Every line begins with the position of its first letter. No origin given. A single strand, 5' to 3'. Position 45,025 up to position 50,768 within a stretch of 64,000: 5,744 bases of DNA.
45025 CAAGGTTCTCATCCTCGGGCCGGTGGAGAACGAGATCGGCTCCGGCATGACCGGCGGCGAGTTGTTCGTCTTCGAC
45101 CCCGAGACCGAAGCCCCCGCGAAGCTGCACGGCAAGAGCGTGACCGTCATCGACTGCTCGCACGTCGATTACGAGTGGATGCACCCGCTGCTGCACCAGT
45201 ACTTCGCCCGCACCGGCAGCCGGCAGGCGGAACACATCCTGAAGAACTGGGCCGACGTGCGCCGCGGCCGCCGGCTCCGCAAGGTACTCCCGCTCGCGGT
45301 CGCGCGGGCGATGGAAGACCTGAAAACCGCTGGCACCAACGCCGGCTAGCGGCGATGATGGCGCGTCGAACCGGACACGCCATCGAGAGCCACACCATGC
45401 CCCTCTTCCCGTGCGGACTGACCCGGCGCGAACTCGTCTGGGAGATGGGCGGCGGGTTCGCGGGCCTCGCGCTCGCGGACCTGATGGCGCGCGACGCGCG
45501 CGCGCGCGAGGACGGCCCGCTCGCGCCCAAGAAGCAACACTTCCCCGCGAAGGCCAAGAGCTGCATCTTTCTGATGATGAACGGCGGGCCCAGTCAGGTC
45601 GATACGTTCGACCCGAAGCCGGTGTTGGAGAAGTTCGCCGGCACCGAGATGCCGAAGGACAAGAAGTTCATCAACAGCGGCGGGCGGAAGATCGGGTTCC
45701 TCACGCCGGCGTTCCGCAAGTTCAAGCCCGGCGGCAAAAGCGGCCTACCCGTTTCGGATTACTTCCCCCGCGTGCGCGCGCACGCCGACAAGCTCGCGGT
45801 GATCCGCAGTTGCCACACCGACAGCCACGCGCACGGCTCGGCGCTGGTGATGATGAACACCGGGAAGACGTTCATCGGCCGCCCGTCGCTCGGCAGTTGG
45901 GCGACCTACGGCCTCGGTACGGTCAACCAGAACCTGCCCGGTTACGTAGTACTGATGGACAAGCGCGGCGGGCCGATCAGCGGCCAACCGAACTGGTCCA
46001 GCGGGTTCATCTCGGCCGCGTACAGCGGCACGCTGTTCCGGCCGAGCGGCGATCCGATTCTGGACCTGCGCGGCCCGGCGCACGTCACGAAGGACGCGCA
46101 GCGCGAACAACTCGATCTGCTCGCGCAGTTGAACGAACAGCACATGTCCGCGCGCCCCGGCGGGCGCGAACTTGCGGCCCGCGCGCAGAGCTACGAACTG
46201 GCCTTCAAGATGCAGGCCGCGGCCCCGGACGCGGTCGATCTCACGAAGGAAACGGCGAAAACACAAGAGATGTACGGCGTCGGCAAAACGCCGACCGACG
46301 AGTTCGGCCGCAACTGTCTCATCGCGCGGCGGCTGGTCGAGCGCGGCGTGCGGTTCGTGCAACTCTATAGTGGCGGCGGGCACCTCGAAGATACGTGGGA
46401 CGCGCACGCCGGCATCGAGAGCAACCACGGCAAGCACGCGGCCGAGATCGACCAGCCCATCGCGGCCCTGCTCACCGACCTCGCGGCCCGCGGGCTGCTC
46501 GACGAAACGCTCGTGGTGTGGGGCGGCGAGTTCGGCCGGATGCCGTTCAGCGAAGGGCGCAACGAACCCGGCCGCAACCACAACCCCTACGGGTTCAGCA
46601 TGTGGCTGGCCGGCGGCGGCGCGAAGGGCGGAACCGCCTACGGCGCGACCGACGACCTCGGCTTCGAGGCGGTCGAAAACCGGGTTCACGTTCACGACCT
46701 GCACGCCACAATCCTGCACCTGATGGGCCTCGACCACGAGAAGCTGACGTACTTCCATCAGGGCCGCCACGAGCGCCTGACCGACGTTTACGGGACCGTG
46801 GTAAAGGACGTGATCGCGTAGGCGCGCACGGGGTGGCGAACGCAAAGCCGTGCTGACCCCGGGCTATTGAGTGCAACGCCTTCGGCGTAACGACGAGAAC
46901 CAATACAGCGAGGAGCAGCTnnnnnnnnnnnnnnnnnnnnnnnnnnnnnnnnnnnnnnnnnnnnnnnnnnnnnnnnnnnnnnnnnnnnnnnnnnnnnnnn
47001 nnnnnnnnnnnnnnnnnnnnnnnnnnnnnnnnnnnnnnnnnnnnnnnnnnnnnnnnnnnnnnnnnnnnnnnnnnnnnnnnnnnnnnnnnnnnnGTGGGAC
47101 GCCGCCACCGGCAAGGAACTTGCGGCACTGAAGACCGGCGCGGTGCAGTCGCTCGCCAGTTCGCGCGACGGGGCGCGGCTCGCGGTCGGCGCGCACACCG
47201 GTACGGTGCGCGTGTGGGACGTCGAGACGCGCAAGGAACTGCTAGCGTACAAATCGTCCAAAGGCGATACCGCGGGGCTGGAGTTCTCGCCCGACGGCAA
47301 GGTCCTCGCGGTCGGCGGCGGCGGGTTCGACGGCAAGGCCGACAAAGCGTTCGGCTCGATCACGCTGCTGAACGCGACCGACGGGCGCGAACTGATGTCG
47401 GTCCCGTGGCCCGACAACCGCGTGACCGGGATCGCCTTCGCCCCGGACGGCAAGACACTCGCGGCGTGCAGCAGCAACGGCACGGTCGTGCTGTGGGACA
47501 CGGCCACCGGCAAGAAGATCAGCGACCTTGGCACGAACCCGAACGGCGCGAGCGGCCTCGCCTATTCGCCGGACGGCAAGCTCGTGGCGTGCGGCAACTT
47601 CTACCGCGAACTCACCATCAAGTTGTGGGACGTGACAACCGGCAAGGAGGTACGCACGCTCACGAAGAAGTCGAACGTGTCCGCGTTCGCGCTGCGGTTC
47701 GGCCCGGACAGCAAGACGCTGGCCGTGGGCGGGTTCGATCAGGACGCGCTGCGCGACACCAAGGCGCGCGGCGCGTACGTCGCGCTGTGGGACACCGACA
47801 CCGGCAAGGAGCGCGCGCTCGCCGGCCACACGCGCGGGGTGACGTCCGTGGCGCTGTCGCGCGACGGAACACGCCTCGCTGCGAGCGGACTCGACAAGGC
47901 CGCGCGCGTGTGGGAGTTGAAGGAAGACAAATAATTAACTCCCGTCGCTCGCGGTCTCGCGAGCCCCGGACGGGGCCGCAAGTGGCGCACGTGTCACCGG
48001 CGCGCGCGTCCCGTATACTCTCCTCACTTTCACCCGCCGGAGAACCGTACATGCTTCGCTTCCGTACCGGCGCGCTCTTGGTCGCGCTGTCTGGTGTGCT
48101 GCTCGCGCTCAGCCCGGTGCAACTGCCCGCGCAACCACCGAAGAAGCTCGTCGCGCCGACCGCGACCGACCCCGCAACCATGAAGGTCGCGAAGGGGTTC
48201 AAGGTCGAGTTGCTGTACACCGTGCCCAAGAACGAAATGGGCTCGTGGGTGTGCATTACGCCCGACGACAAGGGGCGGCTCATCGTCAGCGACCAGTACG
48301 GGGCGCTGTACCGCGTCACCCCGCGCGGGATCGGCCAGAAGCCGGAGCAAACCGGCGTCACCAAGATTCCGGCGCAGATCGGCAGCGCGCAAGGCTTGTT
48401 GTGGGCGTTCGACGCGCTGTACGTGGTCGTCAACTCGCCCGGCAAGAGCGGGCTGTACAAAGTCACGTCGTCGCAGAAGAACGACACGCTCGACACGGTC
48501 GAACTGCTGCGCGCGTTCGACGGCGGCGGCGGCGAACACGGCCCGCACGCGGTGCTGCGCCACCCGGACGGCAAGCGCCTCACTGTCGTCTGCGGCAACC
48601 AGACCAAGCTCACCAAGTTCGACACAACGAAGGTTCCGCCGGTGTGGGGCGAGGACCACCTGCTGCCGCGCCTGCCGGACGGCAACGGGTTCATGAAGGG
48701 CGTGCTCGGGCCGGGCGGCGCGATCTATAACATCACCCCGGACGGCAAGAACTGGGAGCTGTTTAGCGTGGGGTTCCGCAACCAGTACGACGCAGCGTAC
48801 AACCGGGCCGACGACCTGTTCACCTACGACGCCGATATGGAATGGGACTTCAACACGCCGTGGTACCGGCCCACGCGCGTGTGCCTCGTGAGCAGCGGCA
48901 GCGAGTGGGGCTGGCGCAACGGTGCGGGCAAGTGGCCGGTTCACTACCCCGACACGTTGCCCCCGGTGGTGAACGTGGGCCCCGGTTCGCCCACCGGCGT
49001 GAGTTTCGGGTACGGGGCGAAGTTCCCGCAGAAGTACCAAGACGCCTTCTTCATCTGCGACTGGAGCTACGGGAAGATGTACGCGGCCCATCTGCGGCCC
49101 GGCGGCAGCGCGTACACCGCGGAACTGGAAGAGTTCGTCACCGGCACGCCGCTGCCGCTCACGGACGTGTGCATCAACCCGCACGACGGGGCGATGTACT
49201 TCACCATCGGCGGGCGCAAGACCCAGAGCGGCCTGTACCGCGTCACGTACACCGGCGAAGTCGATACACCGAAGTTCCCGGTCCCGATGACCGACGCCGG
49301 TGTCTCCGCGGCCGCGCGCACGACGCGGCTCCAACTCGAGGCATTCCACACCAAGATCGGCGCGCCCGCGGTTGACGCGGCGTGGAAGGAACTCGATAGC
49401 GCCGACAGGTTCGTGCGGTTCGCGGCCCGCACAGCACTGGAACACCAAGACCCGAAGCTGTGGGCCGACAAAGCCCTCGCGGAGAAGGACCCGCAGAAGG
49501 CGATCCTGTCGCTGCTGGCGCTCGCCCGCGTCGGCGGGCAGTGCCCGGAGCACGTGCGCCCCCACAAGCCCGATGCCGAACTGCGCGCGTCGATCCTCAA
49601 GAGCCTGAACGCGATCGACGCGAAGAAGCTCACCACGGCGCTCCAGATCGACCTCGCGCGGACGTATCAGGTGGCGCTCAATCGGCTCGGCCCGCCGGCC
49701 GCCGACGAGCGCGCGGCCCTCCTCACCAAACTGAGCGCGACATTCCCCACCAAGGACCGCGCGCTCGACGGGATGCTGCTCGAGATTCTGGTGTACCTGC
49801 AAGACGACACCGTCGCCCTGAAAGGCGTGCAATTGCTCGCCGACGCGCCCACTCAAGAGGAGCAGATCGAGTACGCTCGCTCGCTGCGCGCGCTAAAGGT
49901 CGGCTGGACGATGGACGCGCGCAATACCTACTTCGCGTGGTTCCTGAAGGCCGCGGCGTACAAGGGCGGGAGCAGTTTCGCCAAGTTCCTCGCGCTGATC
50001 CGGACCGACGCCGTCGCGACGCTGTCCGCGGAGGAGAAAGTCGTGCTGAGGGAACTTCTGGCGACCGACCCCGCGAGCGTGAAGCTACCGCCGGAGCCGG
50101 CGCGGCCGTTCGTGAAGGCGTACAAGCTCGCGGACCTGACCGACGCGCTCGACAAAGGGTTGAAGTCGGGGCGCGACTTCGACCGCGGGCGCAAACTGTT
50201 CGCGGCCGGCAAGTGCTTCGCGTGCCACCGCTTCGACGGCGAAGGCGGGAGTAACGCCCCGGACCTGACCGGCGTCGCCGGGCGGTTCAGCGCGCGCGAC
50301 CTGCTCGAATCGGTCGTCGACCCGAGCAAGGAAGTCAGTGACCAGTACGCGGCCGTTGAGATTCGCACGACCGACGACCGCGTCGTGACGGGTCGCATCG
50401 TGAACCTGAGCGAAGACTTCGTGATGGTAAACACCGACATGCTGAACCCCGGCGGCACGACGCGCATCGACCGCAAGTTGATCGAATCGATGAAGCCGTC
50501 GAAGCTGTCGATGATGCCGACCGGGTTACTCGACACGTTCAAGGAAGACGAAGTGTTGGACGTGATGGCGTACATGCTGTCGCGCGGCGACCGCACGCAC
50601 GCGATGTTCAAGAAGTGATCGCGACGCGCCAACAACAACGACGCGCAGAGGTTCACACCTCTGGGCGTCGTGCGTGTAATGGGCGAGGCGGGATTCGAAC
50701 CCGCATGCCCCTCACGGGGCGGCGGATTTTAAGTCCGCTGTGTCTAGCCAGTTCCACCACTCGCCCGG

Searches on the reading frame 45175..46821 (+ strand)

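Call 65: search_protein_families(library=pfam, proteins=[window:45175-46821:+], max_evalue=0.00001)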
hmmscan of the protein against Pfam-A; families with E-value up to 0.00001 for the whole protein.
window:45175-46821:+ (548 aa): 1 family
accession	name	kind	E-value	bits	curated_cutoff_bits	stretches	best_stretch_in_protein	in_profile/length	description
PF07394.17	DUF1501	-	1.2e-155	519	27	1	127-547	1-390/390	Protein of unknown function (DUF1501)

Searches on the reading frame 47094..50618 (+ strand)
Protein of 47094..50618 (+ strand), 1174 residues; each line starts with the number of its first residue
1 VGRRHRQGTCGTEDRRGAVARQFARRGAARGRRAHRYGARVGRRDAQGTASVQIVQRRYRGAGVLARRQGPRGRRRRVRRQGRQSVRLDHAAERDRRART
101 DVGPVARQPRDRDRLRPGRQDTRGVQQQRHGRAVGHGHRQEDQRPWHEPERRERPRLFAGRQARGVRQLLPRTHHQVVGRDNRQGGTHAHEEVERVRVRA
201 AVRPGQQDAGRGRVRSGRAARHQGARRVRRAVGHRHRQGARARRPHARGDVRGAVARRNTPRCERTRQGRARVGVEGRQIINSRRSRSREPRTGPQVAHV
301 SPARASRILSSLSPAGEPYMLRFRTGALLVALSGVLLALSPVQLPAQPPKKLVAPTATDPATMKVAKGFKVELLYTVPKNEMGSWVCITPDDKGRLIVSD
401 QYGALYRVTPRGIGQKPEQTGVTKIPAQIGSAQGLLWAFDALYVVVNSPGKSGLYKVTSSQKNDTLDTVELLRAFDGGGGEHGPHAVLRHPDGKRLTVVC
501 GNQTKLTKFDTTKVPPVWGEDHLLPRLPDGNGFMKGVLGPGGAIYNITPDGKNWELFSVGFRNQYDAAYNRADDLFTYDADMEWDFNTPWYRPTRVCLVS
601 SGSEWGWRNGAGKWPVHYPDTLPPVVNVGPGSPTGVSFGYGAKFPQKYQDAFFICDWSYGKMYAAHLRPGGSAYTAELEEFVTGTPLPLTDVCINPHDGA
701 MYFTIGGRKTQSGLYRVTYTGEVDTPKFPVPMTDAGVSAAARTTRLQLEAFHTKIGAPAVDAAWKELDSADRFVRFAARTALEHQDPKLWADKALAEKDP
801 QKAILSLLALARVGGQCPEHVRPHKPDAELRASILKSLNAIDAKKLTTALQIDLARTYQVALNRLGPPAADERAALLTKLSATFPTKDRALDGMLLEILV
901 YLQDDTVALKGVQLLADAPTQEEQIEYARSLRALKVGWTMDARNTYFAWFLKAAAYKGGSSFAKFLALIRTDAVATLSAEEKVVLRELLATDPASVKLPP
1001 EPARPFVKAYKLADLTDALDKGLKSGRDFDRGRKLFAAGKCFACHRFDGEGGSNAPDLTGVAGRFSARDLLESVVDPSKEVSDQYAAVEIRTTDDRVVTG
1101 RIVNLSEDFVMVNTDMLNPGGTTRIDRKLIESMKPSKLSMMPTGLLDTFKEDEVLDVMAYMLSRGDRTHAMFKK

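Call 65: search_protein_families(library=pfam, proteins=[window:47094-50618:+], max_evalue=0.00001)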
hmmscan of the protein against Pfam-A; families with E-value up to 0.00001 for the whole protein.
window:47094-50618:+ (1174 aa): 1 family
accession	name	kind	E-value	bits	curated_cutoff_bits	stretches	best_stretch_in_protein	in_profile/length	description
PF00034.26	Cytochrom_C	-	1.3e-08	36.4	21.3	1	1030-1074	2-46/90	Cytochrome c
